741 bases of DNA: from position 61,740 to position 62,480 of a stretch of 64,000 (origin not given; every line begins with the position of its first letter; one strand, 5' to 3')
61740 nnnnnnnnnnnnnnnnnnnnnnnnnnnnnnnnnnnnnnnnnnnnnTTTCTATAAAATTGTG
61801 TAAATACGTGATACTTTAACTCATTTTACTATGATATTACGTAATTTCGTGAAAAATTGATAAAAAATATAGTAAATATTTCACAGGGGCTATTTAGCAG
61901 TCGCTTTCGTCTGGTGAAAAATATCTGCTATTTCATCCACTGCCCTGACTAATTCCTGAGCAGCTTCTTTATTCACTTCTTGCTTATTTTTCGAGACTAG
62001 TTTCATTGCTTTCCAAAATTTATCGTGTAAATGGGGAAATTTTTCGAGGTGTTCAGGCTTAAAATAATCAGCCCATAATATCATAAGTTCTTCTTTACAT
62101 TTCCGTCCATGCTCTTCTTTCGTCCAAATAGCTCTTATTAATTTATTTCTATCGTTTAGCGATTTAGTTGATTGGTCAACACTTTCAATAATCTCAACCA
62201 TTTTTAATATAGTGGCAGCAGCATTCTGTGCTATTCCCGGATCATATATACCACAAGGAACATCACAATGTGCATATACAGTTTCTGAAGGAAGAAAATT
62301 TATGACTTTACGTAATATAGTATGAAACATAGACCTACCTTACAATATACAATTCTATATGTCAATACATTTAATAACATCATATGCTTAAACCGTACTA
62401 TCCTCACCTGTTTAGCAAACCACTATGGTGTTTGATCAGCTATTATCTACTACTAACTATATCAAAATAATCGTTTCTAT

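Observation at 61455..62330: Nickel superoxide dismutase with cognate SodX-like maturation peptidase in a CPR-like genome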

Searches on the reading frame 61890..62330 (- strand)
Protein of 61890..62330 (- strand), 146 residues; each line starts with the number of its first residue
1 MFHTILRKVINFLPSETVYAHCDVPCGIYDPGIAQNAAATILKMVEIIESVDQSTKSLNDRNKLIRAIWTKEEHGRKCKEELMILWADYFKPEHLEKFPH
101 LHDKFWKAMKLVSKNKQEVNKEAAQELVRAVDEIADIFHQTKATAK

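Call 3: search_protein_families(library=pfam, proteins=[window:61890-62330:-], max_evalue=0.01)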
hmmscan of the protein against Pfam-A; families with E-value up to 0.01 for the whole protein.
window:61890-62330:- (146 aa): 1 family
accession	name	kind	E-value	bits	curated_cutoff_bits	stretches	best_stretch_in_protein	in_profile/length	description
PF09055.16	Sod_Ni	-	1.2e-43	149.1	25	1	17-142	2-127/127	Nickel-containing superoxide dismutase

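Call 4: search_protein_families(library=ncbifam, proteins=[window:61890-62330:-], max_evalue=0.01)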
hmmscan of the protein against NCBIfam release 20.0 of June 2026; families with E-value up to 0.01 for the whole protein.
window:61890-62330:- (146 aa): 1 family
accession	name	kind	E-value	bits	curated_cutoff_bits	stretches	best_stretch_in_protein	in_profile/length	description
TIGR02753.1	sodN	equivalog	2.6e-46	157.4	90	1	1-143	1-144/145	superoxide dismutase, Ni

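Call 8: find_homologous_proteins(query=window:61890-62330:-)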
Query window:61890-62330:- (146 aa): 2468 proteins with E <= 0.001 among 2474 candidates; the best 120 are listed.
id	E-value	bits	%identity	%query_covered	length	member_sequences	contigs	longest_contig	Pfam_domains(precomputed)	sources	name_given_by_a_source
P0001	4.1e-93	327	100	100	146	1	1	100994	PF09055.17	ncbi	-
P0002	7.8e-75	268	80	98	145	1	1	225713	PF09055.17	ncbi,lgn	-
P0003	5.2e-70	252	81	95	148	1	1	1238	PF09055.17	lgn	-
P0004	3.6e-66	240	79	90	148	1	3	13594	PF09055.17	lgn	-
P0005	7.4e-66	239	78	96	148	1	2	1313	PF09055.17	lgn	-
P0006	1.2e-63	231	71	98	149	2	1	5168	PF09055.17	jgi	jgi:nickel superoxide dismutase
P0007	5.5e-63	229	72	99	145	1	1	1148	PF09055.17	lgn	-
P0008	3.2e-61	224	69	99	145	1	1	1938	PF09055.17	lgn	-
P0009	5.6e-61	223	70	97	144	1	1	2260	PF09055.17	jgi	jgi:nickel superoxide dismutase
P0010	6.4e-61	223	73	90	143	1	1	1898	PF09055.17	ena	-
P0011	1.1e-60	222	68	96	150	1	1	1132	PF09055.17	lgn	-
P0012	1.6e-60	221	70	97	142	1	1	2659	PF09055.17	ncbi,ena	-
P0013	1.8e-60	221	71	93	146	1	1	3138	PF09055.17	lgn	-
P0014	2.4e-60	221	70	97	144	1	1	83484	PF09055.17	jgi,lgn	jgi:nickel superoxide dismutase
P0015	2.6e-60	221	69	95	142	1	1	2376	PF09055.17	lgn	-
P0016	8.5e-60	219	67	99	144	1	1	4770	PF09055.17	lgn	-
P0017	3.1e-59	217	62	100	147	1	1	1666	PF09055.17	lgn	-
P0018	4.5e-59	217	67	95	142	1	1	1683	PF09055.17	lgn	-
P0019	4.9e-59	216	68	95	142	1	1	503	PF09055.17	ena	-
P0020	5.3e-59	216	69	92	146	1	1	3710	PF09055.17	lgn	-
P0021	5.8e-59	216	71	92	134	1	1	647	PF09055.17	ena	-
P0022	7.8e-59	216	68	97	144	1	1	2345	PF09055.17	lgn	-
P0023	1.6e-58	215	65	97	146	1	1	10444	PF09055.17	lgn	-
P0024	2.8e-58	214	65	97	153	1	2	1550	PF09055.17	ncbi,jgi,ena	-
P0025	3.0e-58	214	70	90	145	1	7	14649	PF09055.17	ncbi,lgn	ncbi:MAG TPA: superoxide dismutase, Ni [Patescibacteria group bacterium]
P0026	3.3e-58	214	69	92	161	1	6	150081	PF09055.17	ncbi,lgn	-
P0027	5.3e-58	213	68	97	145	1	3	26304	PF09055.17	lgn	-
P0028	5.9e-58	213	65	96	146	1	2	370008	PF09055.17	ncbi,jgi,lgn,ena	-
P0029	6.1e-58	213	67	97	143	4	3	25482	PF09055.17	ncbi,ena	-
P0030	7.9e-58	213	66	95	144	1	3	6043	PF09055.17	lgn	-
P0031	8.9e-58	212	66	100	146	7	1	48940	PF09055.17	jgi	-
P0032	9.0e-58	212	69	96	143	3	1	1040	PF09055.17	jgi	jgi:nickel superoxide dismutase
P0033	9.9e-58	212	66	94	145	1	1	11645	PF09055.17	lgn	-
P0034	1.8e-57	211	66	100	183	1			PF09055.17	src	-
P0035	2.9e-57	211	65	100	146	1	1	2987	PF09055.17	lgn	-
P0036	3.8e-57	210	68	95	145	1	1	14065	PF09055.17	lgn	-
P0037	3.8e-57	210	67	95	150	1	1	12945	PF09055.17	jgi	jgi:nickel superoxide dismutase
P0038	4.0e-57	210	65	97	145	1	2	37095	PF09055.17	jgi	jgi:nickel superoxide dismutase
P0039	4.4e-57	210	67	95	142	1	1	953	PF09055.17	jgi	jgi:nickel superoxide dismutase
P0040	5.1e-57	210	63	99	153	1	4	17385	PF09055.17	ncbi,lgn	-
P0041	5.7e-57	210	63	99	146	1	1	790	PF09055.17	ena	-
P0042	6.1e-57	210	69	92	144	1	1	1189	PF09055.17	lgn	-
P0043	6.1e-57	210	65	97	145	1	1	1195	PF09055.17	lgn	-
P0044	6.3e-57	210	65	98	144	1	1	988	PF09055.17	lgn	-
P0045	7.6e-57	209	69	95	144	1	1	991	PF09055.17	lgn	-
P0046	7.9e-57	209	64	97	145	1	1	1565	PF09055.17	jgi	jgi:nickel superoxide dismutase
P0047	9.7e-57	209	65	97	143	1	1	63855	PF09055.17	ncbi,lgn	-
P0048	1.3e-56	209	65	95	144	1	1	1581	PF09055.17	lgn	-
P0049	1.5e-56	208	65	99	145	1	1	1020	PF09055.17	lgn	-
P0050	1.5e-56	208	65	97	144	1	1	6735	PF09055.17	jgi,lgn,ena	-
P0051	1.7e-56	208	64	99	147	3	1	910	PF09055.17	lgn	-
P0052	1.7e-56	208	63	97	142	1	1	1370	PF09055.17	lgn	-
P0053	1.7e-56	208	64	99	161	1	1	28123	PF09055.17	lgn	-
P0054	1.8e-56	208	66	97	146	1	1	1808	PF09055.17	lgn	-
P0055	2.1e-56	208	66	95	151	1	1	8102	PF09055.17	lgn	-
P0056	2.5e-56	208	67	97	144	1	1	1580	PF09055.17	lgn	-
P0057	2.6e-56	208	64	100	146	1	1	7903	PF09055.17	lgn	-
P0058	2.7e-56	208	63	98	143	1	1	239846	PF09055.17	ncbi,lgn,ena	-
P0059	3.4e-56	207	65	97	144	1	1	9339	PF09055.17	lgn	-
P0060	3.5e-56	207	69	90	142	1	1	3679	PF09055.17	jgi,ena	-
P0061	3.8e-56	207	65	97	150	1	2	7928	PF09055.17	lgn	-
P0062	5.0e-56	207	61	99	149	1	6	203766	PF09055.17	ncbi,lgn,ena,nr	ncbi:MAG: superoxide dismutase, Ni [Candidatus Levybacteria bacterium RIFCSPLOWO2_01_FULL_39_24]|nr:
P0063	5.4e-56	207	61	99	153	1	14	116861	PF09055.17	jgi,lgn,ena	-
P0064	6.1e-56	206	66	92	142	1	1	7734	PF09055.17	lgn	-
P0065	6.5e-56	206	65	97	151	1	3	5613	PF09055.17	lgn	-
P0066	6.6e-56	206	61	99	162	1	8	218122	PF09055.17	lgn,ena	-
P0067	6.6e-56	206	61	99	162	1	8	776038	PF09055.17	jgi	-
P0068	6.7e-56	206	65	97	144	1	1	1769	PF09055.17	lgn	-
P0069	6.9e-56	206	64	95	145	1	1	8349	PF09055.17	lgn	-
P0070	7.9e-56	206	63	97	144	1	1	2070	PF09055.17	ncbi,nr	ncbi:MAG TPA: superoxide dismutase, Ni [Candidatus Saccharimonadales bacterium]|nr:superoxide dismut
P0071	8.0e-56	206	66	90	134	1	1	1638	PF09055.17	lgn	-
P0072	8.9e-56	206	66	96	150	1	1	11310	PF09055.17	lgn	-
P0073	8.9e-56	206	61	100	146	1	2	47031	PF09055.17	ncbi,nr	ncbi:MAG TPA: superoxide dismutase, Ni [Candidatus Saccharimonadales bacterium]|nr:superoxide dismut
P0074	9.8e-56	206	62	97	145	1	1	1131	PF09055.17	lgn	-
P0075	9.8e-56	206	63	95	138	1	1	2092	PF09055.17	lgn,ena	-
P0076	1.0e-55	206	62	100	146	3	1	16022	PF09055.17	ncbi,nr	ncbi:MAG: superoxide dismutase, Ni [Candidatus Levybacteria bacterium]|nr:superoxide dismutase, Ni [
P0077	1.1e-55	206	61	99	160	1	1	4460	PF09055.17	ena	-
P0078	1.1e-55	206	62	97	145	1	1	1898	PF09055.17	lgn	-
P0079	1.1e-55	206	67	92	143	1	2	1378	PF09055.17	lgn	-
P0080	1.2e-55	205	65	95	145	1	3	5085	PF09055.17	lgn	-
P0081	1.2e-55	205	63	97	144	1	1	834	PF09055.17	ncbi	-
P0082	1.2e-55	205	69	88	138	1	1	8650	PF09055.17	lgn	-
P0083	1.4e-55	205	68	90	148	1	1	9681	PF09055.17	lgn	-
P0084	1.6e-55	205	65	97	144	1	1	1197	PF09055.17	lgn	-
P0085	1.9e-55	205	65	96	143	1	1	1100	PF09055.17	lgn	-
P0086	2.0e-55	205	61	99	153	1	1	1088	PF09055.17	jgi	-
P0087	2.4e-55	205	61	99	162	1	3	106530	PF09055.17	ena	-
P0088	2.5e-55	204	67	95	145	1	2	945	PF09055.17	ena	-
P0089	2.7e-55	204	66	92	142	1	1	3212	PF09055.17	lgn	-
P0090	3.1e-55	204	68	90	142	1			PF09055.17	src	-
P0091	3.4e-55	204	67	90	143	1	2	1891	PF09055.17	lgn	-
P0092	3.6e-55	204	65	92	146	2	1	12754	PF09055.17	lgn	-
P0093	4.0e-55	204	64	97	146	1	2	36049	PF09055.17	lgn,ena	-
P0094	4.2e-55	204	63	96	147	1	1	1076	PF09055.17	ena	-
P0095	4.4e-55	204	64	97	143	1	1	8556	PF09055.17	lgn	-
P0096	4.4e-55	204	62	98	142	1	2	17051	PF09055.17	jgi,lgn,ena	-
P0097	4.9e-55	203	65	95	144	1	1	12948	PF09055.17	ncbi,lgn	-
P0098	5.2e-55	203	65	97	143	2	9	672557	PF09055.17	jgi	jgi:nickel superoxide dismutase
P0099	5.3e-55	203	65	95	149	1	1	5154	PF09055.17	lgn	-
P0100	5.7e-55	203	62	97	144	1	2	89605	PF09055.17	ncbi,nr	ncbi:MAG TPA: superoxide dismutase, Ni [Candidatus Saccharimonadales bacterium]|nr:superoxide dismut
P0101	5.8e-55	203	65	97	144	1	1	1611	PF09055.17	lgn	-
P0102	5.9e-55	203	64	95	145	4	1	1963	PF09055.17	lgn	-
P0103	5.9e-55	203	63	98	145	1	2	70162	PF09055.17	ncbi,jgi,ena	-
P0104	6.0e-55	203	62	100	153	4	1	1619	PF09055.17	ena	-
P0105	6.0e-55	203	61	97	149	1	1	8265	PF09055.17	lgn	-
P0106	6.2e-55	203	65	93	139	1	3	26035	PF09055.17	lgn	-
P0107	6.5e-55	203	64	95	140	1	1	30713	PF09055.17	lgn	-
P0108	6.8e-55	203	63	99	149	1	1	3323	PF09055.17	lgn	-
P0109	7.0e-55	203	63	97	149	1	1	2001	PF09055.17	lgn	-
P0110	7.9e-55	203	66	95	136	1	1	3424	PF09055.17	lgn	-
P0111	8.0e-55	203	67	92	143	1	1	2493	PF09055.17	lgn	-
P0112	8.9e-55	203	64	95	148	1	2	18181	PF09055.17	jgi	-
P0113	9.7e-55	203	62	96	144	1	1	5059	PF09055.17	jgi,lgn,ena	-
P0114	9.9e-55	203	66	96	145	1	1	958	PF09055.17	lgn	-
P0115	9.9e-55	203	61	99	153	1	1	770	PF09055.17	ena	-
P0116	1.0e-54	202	64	98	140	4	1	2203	PF09055.17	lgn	-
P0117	1.1e-54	202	64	97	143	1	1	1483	PF09055.17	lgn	-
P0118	1.2e-54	202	63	98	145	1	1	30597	PF09055.17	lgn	-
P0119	1.2e-54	202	61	99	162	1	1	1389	PF09055.17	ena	-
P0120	1.3e-54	202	62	99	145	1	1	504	PF09055.17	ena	-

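Call 9: find_encoding_contigs(protein=window:61890-62330:-, flank=10000)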
Protein window:61890-62330:- (146 aa): no gene with exactly this product is on record in the collection.

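Call 11: find_related_loci(query=window:61890-62330:-, collection=genome_contigs, flank=6000)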
Query window:61890-62330:- (146 aa) in genome_contigs; peptide patterns used: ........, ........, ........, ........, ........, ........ (x = any residue, [..] = any of these).
302 stretches matched a pattern; 167 encode a relative of the query (tblastn E <= 1e-3); the best 80 are kept; 80 distinct loci.
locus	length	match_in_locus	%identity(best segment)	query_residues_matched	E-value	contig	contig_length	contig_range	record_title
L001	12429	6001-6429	80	1-143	2e-80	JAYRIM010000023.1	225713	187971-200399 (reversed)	MAG: Candidatus Levyibacteriota bacterium isolate SZ_szas25bin.53 k141_1259646, whole genome shotgun sequence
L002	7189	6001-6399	65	12-144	1e-59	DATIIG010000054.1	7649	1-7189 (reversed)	MAG TPA_asm: Candidatus Saccharimonadales bacterium isolate SMAG_U15658 k141_499812, whole genome shotgun sequence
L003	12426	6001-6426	61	6-146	1e-56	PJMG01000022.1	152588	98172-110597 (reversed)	MAG: Candidatus Levyibacteriota bacterium isolate Amazon_FNV_2010_10_8_1 contig_75_22851523_length_152588_multi_4_in_0_o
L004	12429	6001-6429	52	1-142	9e-45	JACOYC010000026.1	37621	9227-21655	MAG: Nanobdellati archaeon isolate NC_groundwater_169_Ag_S-0.1um_45_10 S4_GD2017_2_S1_scaffold_2514, whole genome shotgu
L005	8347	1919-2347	49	1-142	2e-44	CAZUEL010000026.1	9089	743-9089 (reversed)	MAG TPA_asm: Candidatus Woesearchaeota archaeon isolate SRP269290_co3_839 genome assembly, contig: NODE_10132_length_908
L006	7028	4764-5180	49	5-143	1e-44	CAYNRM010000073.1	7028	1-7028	MAG TPA_asm: uncultured Gammaproteobacteria bacterium isolate SRP128246_co1_67 genome assembly, contig: NODE_29104_lengt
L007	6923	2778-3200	54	4-144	4e-44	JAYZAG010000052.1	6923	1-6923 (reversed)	MAG: Thermoproteota archaeon isolate XB_MAG1178 DB_MAG1178_0052, whole genome shotgun sequence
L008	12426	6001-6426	51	4-144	4e-44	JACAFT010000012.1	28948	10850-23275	MAG: Thaumarchaeota archaeon isolate ASW2_bin45 ASW2bin45_12, whole genome shotgun sequence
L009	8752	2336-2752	51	4-144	8e-44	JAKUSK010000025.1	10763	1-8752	MAG: Nitrososphaerales archaeon isolate ALOHA_A2.5_79 A2.5-Nitrososphaerales-4_25, whole genome shotgun sequence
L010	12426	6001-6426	52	2-144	9e-44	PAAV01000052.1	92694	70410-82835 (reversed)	MAG: Chloroflexota bacterium isolate NAT137 MHASMcontig_1466628, whole genome shotgun sequence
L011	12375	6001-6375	56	14-138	2e-43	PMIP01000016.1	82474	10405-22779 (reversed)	MAG: Chloroflexi bacterium isolate fen_1051 73.20120600_E3D.26_contig_2049, whole genome shotgun sequence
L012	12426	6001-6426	51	2-144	2e-43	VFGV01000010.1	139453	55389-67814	MAG: SAR202 cluster bacterium isolate OSU_TB35 TB35_010, whole genome shotgun sequence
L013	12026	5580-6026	46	1-143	2e-43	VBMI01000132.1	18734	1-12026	MAG: Methanobacteriota archaeon isolate EA_19 14_0929_02_40cm_scaffold_1688, whole genome shotgun sequence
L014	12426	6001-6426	52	2-144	4e-43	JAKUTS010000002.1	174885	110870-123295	MAG: SAR202 cluster bacterium isolate ALOHA_A2.5_113 A2.5-SAR202-13_2, whole genome shotgun sequence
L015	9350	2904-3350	48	1-143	5e-43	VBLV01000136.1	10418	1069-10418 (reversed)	MAG: Methanobacteriota archaeon isolate EA_6 14_0903_13_40cm_scaffold_31419, whole genome shotgun sequence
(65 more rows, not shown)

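Call 18: search_solved_structures(query=window:61890-62330:-, show_alignments=2)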
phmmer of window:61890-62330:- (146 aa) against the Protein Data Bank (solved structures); distinct sequences matched with E-value up to 0.001: 6.
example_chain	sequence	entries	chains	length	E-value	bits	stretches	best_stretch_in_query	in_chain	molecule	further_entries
1q0d_A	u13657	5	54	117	3e-18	69.6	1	21-142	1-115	Superoxide dismutase [Ni]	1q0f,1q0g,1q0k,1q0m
1t6i_A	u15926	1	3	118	2.3e-17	66.8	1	21-142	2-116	Superoxide dismutase [Ni]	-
1t6q_A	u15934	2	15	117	3.7e-17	66.1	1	21-142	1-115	Superoxide dismutase [Ni]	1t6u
3g4x_A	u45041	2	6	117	1.4e-16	64.2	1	21-142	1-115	Superoxide dismutase [Ni]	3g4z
4ncq_A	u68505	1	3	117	3.3e-16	63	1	22-142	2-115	Superoxide dismutase [Ni]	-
3g50_A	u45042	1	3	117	5e-16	62.4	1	21-142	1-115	Superoxide dismutase [Ni]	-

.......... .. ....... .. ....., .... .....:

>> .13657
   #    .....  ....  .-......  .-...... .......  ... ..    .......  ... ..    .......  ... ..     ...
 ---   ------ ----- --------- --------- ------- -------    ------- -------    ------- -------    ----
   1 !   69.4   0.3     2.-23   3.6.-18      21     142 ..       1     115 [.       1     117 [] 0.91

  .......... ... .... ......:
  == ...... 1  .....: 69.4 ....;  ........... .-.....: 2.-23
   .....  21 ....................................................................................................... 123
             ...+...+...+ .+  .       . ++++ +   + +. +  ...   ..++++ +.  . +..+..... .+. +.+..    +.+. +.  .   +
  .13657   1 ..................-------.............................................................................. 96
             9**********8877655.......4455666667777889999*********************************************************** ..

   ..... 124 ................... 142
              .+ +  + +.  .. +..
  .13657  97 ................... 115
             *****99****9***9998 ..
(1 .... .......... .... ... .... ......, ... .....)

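Call 34: search_protein_families(library=pfam, alignment_id=A1, max_evalue=0.0001)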
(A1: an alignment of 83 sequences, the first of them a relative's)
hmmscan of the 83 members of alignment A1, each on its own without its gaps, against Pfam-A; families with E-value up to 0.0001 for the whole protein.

A. member 1, L001:4541-5590:- (349 aa): 0 families

B. families by the number of members that match (of 83 scanned): 65 families (the first 25 are shown)
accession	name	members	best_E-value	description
PF01746.26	tRNA_m1G_MT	16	5.8e-54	tRNA (Guanine-1)-methyltransferase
PF13083.13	KH_KhpA-B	12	4.1e-23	KhpA/KhpB, KH domain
PF07690.21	MFS_1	8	2.8e-62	Major Facilitator Superfamily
PF06609.19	TRI12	8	2.1e-23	Fungal trichothecene efflux pump (TRI12)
PF00083.30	Sugar_tr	8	1.1e-17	Sugar (and other) transporter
PF00005.33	ABC_tran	5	5.9e-38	ABC transporter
PF01061.29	ABC2_membrane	5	1.3e-34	ABC-2 type transporter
PF12698.13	ABC2_membrane_3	5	9.9e-20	ABC-2 family transporter protein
PF13304.12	AAA_21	5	8.5e-10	AAA domain, putative AbiEii toxin, Type IV TA system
PF13347.12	MFS_2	4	6.2e-10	MFS/sugar transport protein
PF13555.12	AAA_29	4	1.3e-05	P-loop containing region of AAA domain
PF13175.12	AAA_15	4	1.3e-05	AAA ATPase domain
PF08123.19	DOT1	2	1.1e-07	Histone methylation protein DOT1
PF13847.12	Methyltransf_31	2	6.3e-07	Methyltransferase domain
PF09334.17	tRNA-synt_1g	1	5.9e-152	tRNA synthetases class I (M)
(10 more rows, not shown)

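Call 36: find_encoding_contigs(protein=P0062, flank=10000, max_places=2)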
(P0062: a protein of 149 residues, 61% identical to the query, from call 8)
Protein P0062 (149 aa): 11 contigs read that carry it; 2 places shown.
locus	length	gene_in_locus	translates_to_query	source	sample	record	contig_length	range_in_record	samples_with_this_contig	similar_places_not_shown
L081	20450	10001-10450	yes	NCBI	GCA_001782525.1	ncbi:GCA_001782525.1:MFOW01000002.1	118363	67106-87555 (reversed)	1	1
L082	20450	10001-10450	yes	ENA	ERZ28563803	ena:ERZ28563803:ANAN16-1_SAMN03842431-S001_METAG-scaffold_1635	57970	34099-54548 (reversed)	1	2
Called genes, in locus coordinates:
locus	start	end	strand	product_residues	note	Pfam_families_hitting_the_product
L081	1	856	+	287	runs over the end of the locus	PF01522:Polysacc_deac_1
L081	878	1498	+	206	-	PF07690:MFS_1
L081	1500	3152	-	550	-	PF01565:FAD_binding_4, PF02913:FAD-oxidase_C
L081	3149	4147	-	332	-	PF02779:Transket_pyr, PF02780:Transketolase_C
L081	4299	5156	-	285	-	PF13292:DXP_synthase_N, PF00456:Transketolase_N, PF00676:E1_dh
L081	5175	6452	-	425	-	PF13660:DUF4147, PF05161:MOFRL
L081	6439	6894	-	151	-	PF02502:LacAB_rpiB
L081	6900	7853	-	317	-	PF09863:DUF2090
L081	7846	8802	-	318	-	PF00294:PfkB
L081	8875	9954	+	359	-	PF07992:Pyr_redox_2, PF13738:Pyr_redox_3 (faint), PF00070:Pyr_redox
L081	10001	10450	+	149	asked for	PF09055:Sod_Ni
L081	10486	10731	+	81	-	PF10502:Peptidase_S26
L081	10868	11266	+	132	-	-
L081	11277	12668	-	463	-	PF13231:PMT_2 (weak)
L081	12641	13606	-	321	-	PF02388:FemAB, PF13480:Acetyltransf_6, PF02388:FemAB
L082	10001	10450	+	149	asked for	PF09055:Sod_Ni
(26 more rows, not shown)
